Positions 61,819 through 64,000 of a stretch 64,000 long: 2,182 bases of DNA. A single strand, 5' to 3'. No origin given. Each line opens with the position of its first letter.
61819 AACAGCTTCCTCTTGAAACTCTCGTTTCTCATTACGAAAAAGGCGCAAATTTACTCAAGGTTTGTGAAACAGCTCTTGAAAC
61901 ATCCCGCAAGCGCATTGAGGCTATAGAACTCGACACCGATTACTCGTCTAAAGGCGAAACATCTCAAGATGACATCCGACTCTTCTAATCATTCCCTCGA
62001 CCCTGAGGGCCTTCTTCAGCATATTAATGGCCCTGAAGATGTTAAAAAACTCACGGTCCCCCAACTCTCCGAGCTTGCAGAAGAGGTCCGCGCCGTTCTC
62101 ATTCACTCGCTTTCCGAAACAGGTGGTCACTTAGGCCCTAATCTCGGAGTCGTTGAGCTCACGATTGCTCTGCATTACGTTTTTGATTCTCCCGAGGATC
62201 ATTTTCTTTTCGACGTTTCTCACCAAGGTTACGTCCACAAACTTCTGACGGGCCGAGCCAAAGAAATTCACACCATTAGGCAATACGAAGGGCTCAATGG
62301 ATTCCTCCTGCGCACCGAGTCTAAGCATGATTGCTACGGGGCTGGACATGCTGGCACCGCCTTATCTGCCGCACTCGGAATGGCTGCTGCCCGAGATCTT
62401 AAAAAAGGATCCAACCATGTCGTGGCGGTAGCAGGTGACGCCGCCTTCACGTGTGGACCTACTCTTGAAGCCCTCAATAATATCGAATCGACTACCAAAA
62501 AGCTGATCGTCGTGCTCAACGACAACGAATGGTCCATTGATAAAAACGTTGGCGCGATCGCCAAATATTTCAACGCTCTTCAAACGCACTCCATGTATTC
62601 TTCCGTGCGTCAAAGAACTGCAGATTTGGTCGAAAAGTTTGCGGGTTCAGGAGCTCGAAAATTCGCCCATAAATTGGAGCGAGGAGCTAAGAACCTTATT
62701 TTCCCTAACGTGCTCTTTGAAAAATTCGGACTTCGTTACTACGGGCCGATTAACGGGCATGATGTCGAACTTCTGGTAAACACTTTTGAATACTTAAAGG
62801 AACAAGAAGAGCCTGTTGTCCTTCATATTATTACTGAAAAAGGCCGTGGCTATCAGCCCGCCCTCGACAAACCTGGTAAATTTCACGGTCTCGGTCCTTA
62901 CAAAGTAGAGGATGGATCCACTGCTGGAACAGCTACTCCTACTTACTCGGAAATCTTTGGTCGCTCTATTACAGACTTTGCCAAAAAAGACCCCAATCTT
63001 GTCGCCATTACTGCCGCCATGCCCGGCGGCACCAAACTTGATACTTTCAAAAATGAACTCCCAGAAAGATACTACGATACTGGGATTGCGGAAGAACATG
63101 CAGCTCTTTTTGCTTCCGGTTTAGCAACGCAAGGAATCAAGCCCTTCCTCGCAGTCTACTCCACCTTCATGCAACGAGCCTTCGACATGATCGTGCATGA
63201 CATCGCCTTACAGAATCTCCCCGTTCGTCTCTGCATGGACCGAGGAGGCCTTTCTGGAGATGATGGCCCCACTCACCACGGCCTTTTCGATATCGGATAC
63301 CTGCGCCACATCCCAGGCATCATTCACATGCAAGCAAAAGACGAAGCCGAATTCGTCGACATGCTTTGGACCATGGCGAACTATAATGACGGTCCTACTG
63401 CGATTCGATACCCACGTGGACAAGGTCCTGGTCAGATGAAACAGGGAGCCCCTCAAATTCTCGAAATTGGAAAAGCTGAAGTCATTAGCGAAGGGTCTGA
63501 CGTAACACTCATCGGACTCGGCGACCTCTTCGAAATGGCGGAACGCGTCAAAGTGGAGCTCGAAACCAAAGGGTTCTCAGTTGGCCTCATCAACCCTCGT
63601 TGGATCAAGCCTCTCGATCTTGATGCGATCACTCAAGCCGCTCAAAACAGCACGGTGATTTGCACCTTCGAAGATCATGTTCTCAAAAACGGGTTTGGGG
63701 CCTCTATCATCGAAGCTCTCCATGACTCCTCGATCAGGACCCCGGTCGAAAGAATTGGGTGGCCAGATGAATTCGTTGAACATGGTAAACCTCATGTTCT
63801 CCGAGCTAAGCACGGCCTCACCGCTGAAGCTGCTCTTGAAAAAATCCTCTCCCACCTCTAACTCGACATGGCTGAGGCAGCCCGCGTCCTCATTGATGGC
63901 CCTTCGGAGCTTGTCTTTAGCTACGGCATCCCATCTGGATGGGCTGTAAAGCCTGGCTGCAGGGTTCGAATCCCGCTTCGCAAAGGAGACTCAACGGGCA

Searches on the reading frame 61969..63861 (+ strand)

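Call 85: search_protein_families(library=pfam, proteins=[window:61969-63861:+], max_evalue=0.00001)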
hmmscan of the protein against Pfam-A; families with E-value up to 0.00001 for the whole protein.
window:61969-63861:+ (630 aa): 4 families
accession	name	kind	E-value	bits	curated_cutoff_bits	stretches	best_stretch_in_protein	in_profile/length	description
PF13292.11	DXP_synthase_N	-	1.4e-110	369.3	21.2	1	16-289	1-274/274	1-deoxy-D-xylulose-5-phosphate synthase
PF02779.29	Transket_pyr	-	4e-40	137.8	27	1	324-485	3-171/174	Transketolase, pyrimidine binding domain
PF02780.25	Transketolase_C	-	9.2e-27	93.8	25.9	1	501-620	1-122/124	Transketolase, C-terminal domain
PF02775.26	TPP_enzyme_C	-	3.6e-06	27.3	21.9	1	118-194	20-91/151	Thiamine pyrophosphate enzyme, C-terminal TPP binding domain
